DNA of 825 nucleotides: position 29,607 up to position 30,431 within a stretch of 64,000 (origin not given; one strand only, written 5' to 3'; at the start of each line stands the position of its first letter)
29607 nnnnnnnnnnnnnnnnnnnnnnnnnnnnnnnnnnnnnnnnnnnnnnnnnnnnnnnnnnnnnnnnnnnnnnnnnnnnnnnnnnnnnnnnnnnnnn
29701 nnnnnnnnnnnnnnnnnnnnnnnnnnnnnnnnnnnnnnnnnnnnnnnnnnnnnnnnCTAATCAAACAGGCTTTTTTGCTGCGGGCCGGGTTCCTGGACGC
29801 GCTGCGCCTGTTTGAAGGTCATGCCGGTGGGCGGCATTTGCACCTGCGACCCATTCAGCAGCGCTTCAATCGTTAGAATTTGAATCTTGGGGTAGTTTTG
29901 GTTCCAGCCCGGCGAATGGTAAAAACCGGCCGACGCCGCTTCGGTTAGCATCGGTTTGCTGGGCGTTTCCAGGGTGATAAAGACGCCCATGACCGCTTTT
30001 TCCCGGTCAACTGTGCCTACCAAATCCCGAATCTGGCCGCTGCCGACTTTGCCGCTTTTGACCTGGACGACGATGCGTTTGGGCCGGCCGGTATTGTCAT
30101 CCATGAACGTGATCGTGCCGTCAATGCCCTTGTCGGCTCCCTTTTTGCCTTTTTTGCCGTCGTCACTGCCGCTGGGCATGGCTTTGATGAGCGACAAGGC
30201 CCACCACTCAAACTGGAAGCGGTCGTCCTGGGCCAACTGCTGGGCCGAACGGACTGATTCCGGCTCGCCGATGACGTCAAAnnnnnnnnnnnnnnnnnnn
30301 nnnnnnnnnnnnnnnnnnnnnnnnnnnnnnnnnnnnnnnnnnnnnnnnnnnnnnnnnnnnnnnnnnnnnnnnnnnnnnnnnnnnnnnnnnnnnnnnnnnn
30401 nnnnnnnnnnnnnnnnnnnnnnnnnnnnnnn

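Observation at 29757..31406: Single-polypeptide DNA methyltransferase-Mrr-like endonuclease fusion with no partner genes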

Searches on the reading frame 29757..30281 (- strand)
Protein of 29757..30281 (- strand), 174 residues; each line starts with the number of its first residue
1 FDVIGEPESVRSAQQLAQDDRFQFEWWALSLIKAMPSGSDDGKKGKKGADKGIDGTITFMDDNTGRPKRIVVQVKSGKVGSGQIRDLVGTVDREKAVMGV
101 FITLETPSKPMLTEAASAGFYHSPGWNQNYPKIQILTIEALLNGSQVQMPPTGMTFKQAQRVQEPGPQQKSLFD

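Call 31: search_solved_structures(query=window:29757-30281:-, max_evalue=10, show_alignments=3)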
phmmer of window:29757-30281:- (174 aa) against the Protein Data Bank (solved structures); distinct sequences matched with E-value up to 10: 0.

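Call 37: predict_structure(alignment_id=A2)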
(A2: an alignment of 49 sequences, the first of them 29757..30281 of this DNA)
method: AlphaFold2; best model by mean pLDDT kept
length: 174 residues; sequences in the alignment: 49
mean_pLDDT: 82.3   pTM: 0.77
mean pLDDT of the five models: 82.3, 81.3, 81.2, 80.8, 80.3
residues with pLDDT >= 90: 111; 70-90: 23; 50-70: 11; < 50: 29
segments of 3 or more residues with pLDDT < 50: 1-4, 40-47, 158-174
pLDDT, mean of each block of 10 residues (from residue 1): 67 92 92 81 46 89 87 94 96 95 97 98 93 98 95 57 41 41
secondary structure, 60 per line:
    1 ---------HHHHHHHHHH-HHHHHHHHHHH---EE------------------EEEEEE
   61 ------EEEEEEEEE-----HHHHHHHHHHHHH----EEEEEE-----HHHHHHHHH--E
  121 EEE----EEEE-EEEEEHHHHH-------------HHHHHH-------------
elements in order: H10-19 H21-31 E55-60 E67-75 H81-93 E98-103 H109-117 E120-123 E128-131 E133-137 H138-142 H156-161

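Call 40: fold_search(model_id=the predicted structure, library=pdb)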
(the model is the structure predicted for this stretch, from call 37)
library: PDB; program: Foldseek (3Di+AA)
matches with E <= 10: 826; with E <= 0.001: 4
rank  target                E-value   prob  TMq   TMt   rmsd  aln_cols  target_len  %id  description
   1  4f0p_C                7.4e-05  1.00  0.51  0.22   6.6       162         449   15  MspJI Restriction Endonuclease - P31 Form (released 2012-08-08)
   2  4f0p_A                1.2e-04  1.00  0.51  0.21   4.5       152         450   16  MspJI Restriction Endonuclease - P31 Form (released 2012-08-08)
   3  4f0p_B                1.5e-04  1.00  0.48  0.20   7.1       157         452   13  MspJI Restriction Endonuclease - P31 Form (released 2012-08-08)
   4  4f0q_D                2.2e-04  1.00  0.53  0.22   6.4       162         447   15  MspJI Restriction Endonuclease - P21 Form (released 2012-08-08)
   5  4oc8_A                2.3e-03  1.00  0.50  0.24   5.3       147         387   16  DNA modification-dependent restriction endonuclease AspBHI (released 2014-03-19)
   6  8yfq_E                4.3e-03  1.00  0.32  0.27   2.5        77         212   14  Cryo EM structure of Komagataella phaffii RNAPII-Rat1-Rai1 pre-termination complex (released 2024-09-25)
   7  4c2m_E                6.7e-03  1.00  0.31  0.26   3.3        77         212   16  Structure of RNA polymerase I at 2.8 A resolution (released 2013-10-23)
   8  1wte_MODEL_1_A        6.7e-03  0.92  0.36  0.26   9.8       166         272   15  Crystal structure of type II restrcition endonuclease, EcoO109I complexed with cognate DNA (released 2004-12-14)
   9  5xog_E                1.2e-02  1.00  0.32  0.27   2.4        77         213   14  RNA Polymerase II elongation complex bound with Spt5 KOW5 and Elf1 (released 2017-08-16)
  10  1dzf                  1.2e-02  1.00  0.31  0.26   3.3        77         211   16  RPB5 from S.cerevisiae (released 2000-06-09)
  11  5iy6_E                1.3e-02  0.93  0.35  0.30   9.8       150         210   11  Human holo-PIC in the closed state (released 2016-05-18)
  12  9g1x_E                1.3e-02  1.00  0.32  0.27   3.2        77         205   16  Yeast RNA polymerase I elongation complex stalled by an apurinic site, 11-subunit (released 2025-06-18)
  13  7edb_A                2.0e-02  0.92  0.35  0.20   7.9       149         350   11  EcoT38I restriction endonuclease complexed with DNA (released 2022-03-16)
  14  1bam                  2.2e-02  0.94  0.27  0.24   6.3        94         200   12  STRUCTURE OF RESTRICTION ENDONUCLEASE BAMHI PHASED AT 1.95 ANGSTROMS RESOLUTION BY MAD ANALYSIS (released 1995-02-27)
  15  2bam_B                2.2e-02  0.69  0.25  0.22  13.9       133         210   12  RESTRICTION ENDONUCLEASE BAMHI COMPLEX WITH DNA AND CALCIUM IONS (PRE-REACTIVE COMPLEX). (released 1999-10-31)
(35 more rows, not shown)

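Call 56: search_protein_representatives(protein=window:29757-30281:-)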
Query: 174 residues. Proteins with E-value up to 0.001 (for the whole library): 3200; up to 1e-10: 1496; up to 1e-30: 159. The best 150 are listed.
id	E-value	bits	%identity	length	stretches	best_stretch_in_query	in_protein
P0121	1.1e-63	230.4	64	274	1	11-173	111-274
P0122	5.9e-60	218.3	59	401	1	1-171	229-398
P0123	1.5e-59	217.0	60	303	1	1-170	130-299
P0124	3.0e-57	209.5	60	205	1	7-174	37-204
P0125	5.5e-57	208.6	57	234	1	2-173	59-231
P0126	8.1e-57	208.1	59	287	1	1-167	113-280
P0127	1.1e-55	204.3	54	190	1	1-170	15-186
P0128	2.3e-54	200.1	62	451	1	1-162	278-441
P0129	2.3e-51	190.3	62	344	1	20-168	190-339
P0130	3.2e-51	189.9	57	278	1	2-168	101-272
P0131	3.5e-51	189.7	56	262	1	2-169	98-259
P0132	7.2e-49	182.2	60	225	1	1-137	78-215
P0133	1.9e-48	180.8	61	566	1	2-150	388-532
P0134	2.0e-48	180.8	67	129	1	23-145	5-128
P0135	1.4e-47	178.0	55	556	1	1-166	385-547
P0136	7.9e-46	172.3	57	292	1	1-164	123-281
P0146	3.2e-42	160.6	53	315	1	1-162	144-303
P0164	6.1e-40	153.2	50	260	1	1-152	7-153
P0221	1.1e-34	136.1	52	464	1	3-171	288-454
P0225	1.6e-34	135.5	53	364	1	1-137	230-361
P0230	2.3e-34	135.0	54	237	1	44-172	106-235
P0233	3.6e-34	134.4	43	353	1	1-173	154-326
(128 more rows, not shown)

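Call 58: search_protein_families(library=pfam, proteins=[P0129, P0136, P0146, P0225, P0221, P0126, P0130, P0230, P0164, P0233], max_evalue=0.001)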
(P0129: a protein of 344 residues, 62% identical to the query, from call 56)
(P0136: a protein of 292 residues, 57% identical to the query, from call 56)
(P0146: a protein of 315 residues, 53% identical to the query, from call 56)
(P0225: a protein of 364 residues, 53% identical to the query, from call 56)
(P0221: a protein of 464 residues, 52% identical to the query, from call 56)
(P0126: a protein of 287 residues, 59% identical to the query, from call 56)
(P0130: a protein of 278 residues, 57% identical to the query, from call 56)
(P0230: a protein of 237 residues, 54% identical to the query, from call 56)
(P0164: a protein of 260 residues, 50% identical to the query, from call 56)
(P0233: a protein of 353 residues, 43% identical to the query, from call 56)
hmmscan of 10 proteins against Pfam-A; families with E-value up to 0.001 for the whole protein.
P0129 (344 aa): 2 families
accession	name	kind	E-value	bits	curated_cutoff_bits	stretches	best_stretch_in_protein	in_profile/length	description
PF22722.2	NA-iREase1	-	3.9e-11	43.3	27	1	215-314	18-106/106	NACHT-associated inactive Restriction Endonuclease 1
PF04471.18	Mrr_cat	-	5.2e-09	36.7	21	1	214-288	26-99/115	Restriction endonuclease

P0136 (292 aa): 2 families
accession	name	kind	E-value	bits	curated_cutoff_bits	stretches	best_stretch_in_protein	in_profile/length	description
PF22722.2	NA-iREase1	-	1.7e-10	41.3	27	1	159-256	17-105/106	NACHT-associated inactive Restriction Endonuclease 1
PF04471.18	Mrr_cat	-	4.2e-08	33.7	21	1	161-233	28-99/115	Restriction endonuclease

P0146 (315 aa): 3 families
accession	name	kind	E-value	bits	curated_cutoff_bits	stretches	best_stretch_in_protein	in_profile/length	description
PF02195.25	ParB_N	-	5.3e-13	49.3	26.3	1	13-108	2-94/95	ParB N-terminal domain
PF22722.2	NA-iREase1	-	5.4e-11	42.9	27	1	181-280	18-105/106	NACHT-associated inactive Restriction Endonuclease 1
PF04471.18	Mrr_cat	-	6.2e-08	33.2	21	1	182-255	28-99/115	Restriction endonuclease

P0225 (364 aa): 2 families
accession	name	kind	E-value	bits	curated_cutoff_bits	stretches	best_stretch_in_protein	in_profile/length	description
PF22722.2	NA-iREase1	-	3.9e-09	36.9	27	1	266-341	17-90/106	NACHT-associated inactive Restriction Endonuclease 1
PF04471.18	Mrr_cat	-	2.2e-06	28.2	21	1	268-341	28-99/115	Restriction endonuclease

P0221 (464 aa): 5 families
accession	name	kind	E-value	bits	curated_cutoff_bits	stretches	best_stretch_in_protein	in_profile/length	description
PF04480.18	DUF559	-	3.6e-28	98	20.6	1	69-173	5-107/109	Protein of unknown function (DUF559)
PF22722.2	NA-iREase1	-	6.7e-07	29.7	27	1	323-421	18-105/106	NACHT-associated inactive Restriction Endonuclease 1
PF18741.7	MTES_1575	-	2e-06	28.2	38.2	1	93-171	11-93/96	REase_MTES_1575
PF04471.18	Mrr_cat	-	1.4e-05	25.6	21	1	325-399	29-101/115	Restriction endonuclease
PF14890.11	Intein_splicing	-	0.00034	20.9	35.8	0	207-240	122-155/155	Intein splicing domain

P0126 (287 aa): 2 families
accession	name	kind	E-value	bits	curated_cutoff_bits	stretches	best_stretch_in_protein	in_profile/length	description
PF22722.2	NA-iREase1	-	2.2e-11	44.1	27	1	158-252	19-102/106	NACHT-associated inactive Restriction Endonuclease 1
PF04471.18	Mrr_cat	-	3.6e-08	34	21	1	155-228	25-97/115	Restriction endonuclease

P0130 (278 aa): 2 families
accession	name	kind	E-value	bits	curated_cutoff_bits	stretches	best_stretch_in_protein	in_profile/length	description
PF04471.18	Mrr_cat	-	1.2e-07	32.3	21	1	143-215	26-97/115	Restriction endonuclease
PF22722.2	NA-iREase1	-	7.4e-07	29.6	27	1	146-237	20-100/106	NACHT-associated inactive Restriction Endonuclease 1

P0230 (237 aa): 6 families
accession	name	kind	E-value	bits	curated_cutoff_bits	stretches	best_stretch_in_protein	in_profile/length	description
PF12836.13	HHH_3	-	5e-12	46.2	27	1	39-97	2-65/65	Helix-hairpin-helix motif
PF22722.2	NA-iREase1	-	2.4e-08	34.4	27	1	106-202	18-105/106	NACHT-associated inactive Restriction Endonuclease 1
PF04471.18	Mrr_cat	-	2.2e-07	31.5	21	1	104-175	25-97/115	Restriction endonuclease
PF06514.17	PsbU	-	4.8e-05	23.7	24.5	1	42-97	14-70/93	Photosystem II 12 kDa extrinsic protein (PsbU)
PF00633.29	HHH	-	0.0001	22.4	24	1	41-68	1-28/30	Helix-hairpin-helix motif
PF03934.19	T2SSK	-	0.00043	21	24.2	1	43-98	1-62/63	Type II secretion system (T2SS), protein K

P0164 (260 aa): 2 families
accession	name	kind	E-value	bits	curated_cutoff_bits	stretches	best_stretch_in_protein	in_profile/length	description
PF22722.2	NA-iREase1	-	1.4e-10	41.6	27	1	45-144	18-106/106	NACHT-associated inactive Restriction Endonuclease 1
PF04471.18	Mrr_cat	-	8e-09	36.1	21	1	26-118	5-99/115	Restriction endonuclease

P0233 (353 aa): 3 families
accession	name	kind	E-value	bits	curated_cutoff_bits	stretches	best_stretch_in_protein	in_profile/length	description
PF01555.25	N6_N4_Mtase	-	9.7e-20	71.9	26.7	1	43-142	137-220/221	DNA methylase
PF22722.2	NA-iREase1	-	2.8e-09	37.4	27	1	203-271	24-90/106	NACHT-associated inactive Restriction Endonuclease 1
PF04471.18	Mrr_cat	-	1.1e-05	25.9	21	1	198-271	28-99/115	Restriction endonuclease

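Call 62: search_protein_families(library=phrogs, proteins=[window:29757-30281:-], max_evalue=0.00001)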
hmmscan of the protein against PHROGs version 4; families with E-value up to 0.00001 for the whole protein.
window:29757-30281:- (174 aa): 0 families
